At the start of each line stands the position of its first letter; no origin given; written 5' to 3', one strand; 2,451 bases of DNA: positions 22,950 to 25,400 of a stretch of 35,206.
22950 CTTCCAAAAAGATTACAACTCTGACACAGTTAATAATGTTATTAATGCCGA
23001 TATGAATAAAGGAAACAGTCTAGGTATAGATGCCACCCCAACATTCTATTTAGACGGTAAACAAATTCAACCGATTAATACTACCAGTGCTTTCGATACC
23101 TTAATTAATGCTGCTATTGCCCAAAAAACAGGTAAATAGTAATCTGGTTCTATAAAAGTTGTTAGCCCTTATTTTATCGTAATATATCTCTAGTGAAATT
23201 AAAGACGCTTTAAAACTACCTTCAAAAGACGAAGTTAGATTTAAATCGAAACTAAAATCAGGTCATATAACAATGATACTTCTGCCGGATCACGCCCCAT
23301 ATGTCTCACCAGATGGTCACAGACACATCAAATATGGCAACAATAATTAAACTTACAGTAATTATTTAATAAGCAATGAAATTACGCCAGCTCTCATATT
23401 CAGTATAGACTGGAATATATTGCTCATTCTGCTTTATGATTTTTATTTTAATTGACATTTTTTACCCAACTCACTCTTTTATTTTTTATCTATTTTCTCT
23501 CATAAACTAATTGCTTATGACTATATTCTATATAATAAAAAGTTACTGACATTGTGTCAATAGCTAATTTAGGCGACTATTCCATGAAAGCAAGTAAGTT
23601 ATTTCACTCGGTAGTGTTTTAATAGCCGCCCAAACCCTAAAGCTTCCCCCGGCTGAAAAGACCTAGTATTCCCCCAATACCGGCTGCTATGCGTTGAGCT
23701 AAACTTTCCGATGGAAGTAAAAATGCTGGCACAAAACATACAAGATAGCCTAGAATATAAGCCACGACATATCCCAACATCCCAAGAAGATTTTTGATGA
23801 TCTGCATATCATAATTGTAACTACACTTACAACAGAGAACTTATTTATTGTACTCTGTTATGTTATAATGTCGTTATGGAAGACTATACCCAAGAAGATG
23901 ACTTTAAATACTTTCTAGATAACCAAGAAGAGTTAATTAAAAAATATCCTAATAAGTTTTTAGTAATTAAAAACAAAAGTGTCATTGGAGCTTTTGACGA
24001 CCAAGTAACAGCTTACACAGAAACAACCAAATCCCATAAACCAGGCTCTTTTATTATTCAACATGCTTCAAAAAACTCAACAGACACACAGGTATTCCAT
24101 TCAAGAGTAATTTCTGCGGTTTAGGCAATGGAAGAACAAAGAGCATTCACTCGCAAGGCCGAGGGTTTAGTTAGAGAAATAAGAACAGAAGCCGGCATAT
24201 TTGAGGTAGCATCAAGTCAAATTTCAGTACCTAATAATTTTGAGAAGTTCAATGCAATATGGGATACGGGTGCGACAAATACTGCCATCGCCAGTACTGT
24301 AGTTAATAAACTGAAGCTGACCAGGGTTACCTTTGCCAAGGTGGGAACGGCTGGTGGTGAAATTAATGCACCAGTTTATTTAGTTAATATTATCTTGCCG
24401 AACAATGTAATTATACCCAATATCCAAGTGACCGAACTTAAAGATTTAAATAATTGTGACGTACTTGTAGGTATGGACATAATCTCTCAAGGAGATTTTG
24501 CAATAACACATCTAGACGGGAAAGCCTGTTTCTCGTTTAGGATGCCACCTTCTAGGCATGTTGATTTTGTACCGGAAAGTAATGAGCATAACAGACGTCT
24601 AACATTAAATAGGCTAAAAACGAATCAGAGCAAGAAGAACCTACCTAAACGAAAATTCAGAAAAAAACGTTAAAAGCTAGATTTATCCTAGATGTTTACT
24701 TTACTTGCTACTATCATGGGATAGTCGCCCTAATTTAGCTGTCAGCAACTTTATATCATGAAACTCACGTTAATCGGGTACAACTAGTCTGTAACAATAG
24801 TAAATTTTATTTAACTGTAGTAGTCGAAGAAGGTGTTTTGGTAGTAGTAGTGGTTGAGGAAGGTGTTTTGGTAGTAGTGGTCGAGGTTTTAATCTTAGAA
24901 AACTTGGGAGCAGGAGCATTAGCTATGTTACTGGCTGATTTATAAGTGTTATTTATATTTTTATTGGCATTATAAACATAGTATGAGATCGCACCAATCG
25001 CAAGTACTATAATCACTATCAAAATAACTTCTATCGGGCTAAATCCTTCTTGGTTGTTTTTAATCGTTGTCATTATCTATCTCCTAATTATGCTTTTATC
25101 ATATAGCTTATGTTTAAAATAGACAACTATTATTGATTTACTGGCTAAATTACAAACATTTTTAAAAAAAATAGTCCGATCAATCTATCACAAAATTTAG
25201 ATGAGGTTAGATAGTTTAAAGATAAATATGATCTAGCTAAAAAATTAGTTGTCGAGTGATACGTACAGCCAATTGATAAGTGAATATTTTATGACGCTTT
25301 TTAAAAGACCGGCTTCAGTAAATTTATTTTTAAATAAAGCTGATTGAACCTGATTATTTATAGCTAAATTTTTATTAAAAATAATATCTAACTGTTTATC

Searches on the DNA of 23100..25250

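Call 31: search_rna_families(source=window, start=23100, end=25250, threshold=evalue, max_evalue=1)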
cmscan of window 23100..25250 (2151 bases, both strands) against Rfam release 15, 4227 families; matches with E-value up to 1: 0.
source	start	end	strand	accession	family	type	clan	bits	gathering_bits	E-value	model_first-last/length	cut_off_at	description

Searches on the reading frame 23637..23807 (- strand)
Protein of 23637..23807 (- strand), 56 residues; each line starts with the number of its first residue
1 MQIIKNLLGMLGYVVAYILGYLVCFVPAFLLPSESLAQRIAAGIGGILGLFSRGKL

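Call 7: search_protein_families(library=pfam, proteins=[window:23637-23807:-], max_evalue=0.01)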
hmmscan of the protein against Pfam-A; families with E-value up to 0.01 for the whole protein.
window:23637-23807:- (56 aa): 0 families

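Call 22: find_encoding_contigs(protein=window:23637-23807:-, flank=6000, max_places=10)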
Protein window:23637-23807:- (56 aa): 1 contig read that carries it; 1 place shown.
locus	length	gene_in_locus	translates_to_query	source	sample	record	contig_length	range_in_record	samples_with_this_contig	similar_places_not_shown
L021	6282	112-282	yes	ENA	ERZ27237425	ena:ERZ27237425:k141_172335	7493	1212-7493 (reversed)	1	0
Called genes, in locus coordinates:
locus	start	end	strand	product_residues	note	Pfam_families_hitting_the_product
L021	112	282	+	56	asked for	-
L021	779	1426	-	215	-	PF13462:Thioredoxin_4, PF01323:DSBA, PF13743:Thioredoxin_5 (faint)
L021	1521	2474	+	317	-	PF00571:CBS (weak)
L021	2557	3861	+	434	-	PF01336:tRNA_anti-codon, PF00152:tRNA-synt_2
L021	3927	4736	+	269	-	PF18933:PsbP_2 (weak)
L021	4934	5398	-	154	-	PF00293:NUDIX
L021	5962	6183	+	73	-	-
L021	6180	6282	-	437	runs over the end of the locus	?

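Call 34: search_protein_families(library=ncbifam, proteins=[window:23637-23807:-], max_evalue=1)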
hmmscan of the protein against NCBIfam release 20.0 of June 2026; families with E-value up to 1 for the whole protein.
window:23637-23807:- (56 aa): 0 families

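Call 35: search_protein_families(library=padloc, proteins=[window:23637-23807:-], max_evalue=1)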
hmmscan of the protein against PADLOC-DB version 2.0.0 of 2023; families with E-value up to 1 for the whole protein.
window:23637-23807:- (56 aa): 0 families

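Call 41: find_homologous_proteins(query=window:23637-23807:-, max_evalue=0.01)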
Query window:23637-23807:- (56 aa): 1 proteins with E <= 0.01 among 2 candidates.
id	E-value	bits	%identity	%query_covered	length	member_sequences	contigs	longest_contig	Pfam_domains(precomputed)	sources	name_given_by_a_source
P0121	7.5e-27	109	100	100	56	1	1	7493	-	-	-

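Call 111: search_protein_representatives(protein=window:23637-23807:-)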
Query: 56 residues. Proteins with E-value up to 0.001 (for the whole library): 1; up to 1e-10: 1; up to 1e-30: 0. The best 1 are listed.
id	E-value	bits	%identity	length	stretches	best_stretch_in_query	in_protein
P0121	2.4e-27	109.1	100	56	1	1-56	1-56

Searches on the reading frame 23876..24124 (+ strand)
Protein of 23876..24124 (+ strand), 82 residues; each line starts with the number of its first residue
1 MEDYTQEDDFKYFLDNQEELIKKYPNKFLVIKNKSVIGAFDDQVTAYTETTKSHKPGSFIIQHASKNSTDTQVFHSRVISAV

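Call 7: search_protein_families(library=pfam, proteins=[window:23876-24124:+], max_evalue=0.01)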
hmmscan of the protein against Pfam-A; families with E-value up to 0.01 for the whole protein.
window:23876-24124:+ (82 aa): 1 family
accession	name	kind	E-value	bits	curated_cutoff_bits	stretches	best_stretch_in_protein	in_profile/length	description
PF18929.5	DUF5678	-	0.0031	17.7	23.2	1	19-52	1-34/49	Family of unknown function (DUF5678)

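Call 34: search_protein_families(library=ncbifam, proteins=[window:23876-24124:+], max_evalue=1)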
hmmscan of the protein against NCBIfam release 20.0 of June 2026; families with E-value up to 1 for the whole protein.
window:23876-24124:+ (82 aa): 0 families

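Call 35: search_protein_families(library=padloc, proteins=[window:23876-24124:+], max_evalue=1)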
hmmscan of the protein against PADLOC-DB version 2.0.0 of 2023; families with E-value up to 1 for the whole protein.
window:23876-24124:+ (82 aa): 1 family
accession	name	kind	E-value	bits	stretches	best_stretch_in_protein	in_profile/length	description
PDLC04400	PDC-M08A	-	0.0037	15.7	1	26-70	26-73/86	-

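Call 60: search_solved_structures(query=window:23876-24124:+, max_evalue=10)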
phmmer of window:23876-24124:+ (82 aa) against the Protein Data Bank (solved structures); distinct sequences matched with E-value up to 10: 3.
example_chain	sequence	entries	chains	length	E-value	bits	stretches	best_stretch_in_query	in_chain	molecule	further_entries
2h8l_A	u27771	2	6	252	0.088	16.6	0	7-52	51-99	Protein disulfide-isomerase A3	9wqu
9l7c_I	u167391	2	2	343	1.2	13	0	8-49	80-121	Type III-B CRISPR module RAMP protein Cmr6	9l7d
3x1l_H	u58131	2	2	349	1.2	13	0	8-49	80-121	Cmr6 | CRISPR type III-associated protein domain-containing protein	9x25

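Call 61: find_homologous_proteins(query=window:23876-24124:+)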
Query window:23876-24124:+ (82 aa): 6 proteins with E <= 0.001 among 6 candidates.
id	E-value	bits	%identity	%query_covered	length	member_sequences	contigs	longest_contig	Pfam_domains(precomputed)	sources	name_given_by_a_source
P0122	6.8e-47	174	100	100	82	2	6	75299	-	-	-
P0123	4.1e-31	124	69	98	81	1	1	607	-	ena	-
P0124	1.6e-26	109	69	91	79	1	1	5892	-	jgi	jgi:hypothetical protein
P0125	3.8e-26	108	66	90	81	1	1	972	-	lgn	-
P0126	2.1e-25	106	64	93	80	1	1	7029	-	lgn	-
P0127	6.8e-24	101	58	90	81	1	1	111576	-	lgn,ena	-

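Call 67: search_protein_families(library=padloc, alignment_id=A3, max_evalue=0.1)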
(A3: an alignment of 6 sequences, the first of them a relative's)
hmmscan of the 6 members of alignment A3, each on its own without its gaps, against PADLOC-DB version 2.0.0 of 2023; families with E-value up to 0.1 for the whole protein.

A. member 1, P0122 (82 aa): 1 family
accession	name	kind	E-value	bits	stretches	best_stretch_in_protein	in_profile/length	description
PDLC04400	PDC-M08A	-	0.0037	15.7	1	26-70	26-73/86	-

B. families by the number of members that match (of 6 scanned): 4 families
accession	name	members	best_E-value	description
PDLC04400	PDC-M08A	3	0.0037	-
PDLC00921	Cas10d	1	0.00093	CRISPR type I-D/CYANO-associated protein Csc3/Cas10d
PDLC00763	PycC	1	0.0014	Pycsar cyclase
PDLC02369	PycC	1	0.013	-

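Call 74: predict_structure(alignment_id=A3)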
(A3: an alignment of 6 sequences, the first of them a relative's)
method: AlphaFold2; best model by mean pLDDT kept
length: 82 residues; sequences in the alignment: 6
mean_pLDDT: 77.0   pTM: 0.66
mean pLDDT of the five models: 77.0, 65.2, 64.7, 60.9, 58.5
residues with pLDDT >= 90: 8; 70-90: 52; 50-70: 12; < 50: 10
segments of 3 or more residues with pLDDT < 50: 75-82
pLDDT, mean of each block of 10 residues (from residue 1): 67 87 89 90 87 84 73 48 38
secondary structure, 60 per line:
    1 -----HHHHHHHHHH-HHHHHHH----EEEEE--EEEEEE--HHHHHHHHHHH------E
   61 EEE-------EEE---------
elements in order: H6-15 H17-23 E28-32 E35-40 H43-53 E60-63 E71-73

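Call 78: fold_search(model_id=the predicted structure, library=pdb)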
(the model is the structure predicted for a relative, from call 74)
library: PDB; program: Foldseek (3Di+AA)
matches with E <= 10: 160; with E <= 0.001: 0
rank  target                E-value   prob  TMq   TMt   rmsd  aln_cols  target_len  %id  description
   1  7dqn_D                6.6e-01  0.12  0.25  0.15   7.3        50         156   14  The structure of the Arabidopsis thaliana guanosine deaminase mutant Y185F complexed with guanosine (released 2022-02-02)
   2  2nx8                  8.0e-01  0.07  0.22  0.14   8.4        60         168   15  The crystal structure of the tRNA-specific adenosine deaminase from Streptococcus pyogenes (released 2007-08-21)
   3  8e2s_A                8.5e-01  0.14  0.27  0.16   5.6        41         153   17  Crystal structure of TadAC-1.19 (released 2023-01-11)
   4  8e2r_A                8.5e-01  0.12  0.26  0.17   7.2        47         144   15  Crystal structure of TadAC-1.14 (released 2023-01-11)
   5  7dbf_D                8.5e-01  0.10  0.25  0.15   7.3        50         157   14  The structure of the Arabidopsis thaliana guanosine deaminase (released 2021-09-29)
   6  2b3j_C                8.5e-01  0.02  0.16  0.13   8.5        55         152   11  Crystal Structure of Staphylococcus aureus tRNA Adenosine Deaminase, TadA, in Complex with RNA (released 2006-01-24)
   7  9ev2_S1               1.0e+00  0.12  0.30  0.06   6.7        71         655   14  Tail tube and extended tail sheath tube of Klebsiella phage KP1 variant vB_Kpn_Lilla1 (released 2025-04-09)
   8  8e2p_B                1.0e+00  0.11  0.27  0.17   7.5        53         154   15  Crystal structure of TadA*8.20 in a complex with ssDNA (released 2023-01-11)
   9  7dqn_A                1.0e+00  0.09  0.25  0.15   7.3        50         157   14  The structure of the Arabidopsis thaliana guanosine deaminase mutant Y185F complexed with guanosine (released 2022-02-02)
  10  2b3j_A                1.0e+00  0.02  0.16  0.13   8.5        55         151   11  Crystal Structure of Staphylococcus aureus tRNA Adenosine Deaminase, TadA, in Complex with RNA (released 2006-01-24)
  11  1wwr_D                1.1e+00  0.10  0.26  0.16   7.7        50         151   18  Crystal structure of tRNA adenosine deaminase TadA from Aquifex aeolicus (released 2005-02-01)
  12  7dc9_D                1.1e+00  0.07  0.20  0.14   6.7        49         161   24  The structure of the Arabidopsis thaliana guanosine deaminase mutant E82Q complex with guanosine (released 2021-09-29)
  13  8e2p_A                1.2e+00  0.09  0.26  0.16   7.7        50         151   16  Crystal structure of TadA*8.20 in a complex with ssDNA (released 2023-01-11)
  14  5jfy_A                1.3e+00  0.08  0.23  0.18   7.3        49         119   12  Crystal structure of a plant cytidine deaminase (released 2017-04-26)
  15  2b3j_D                1.3e+00  0.02  0.16  0.13   8.5        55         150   11  Crystal Structure of Staphylococcus aureus tRNA Adenosine Deaminase, TadA, in Complex with RNA (released 2006-01-24)
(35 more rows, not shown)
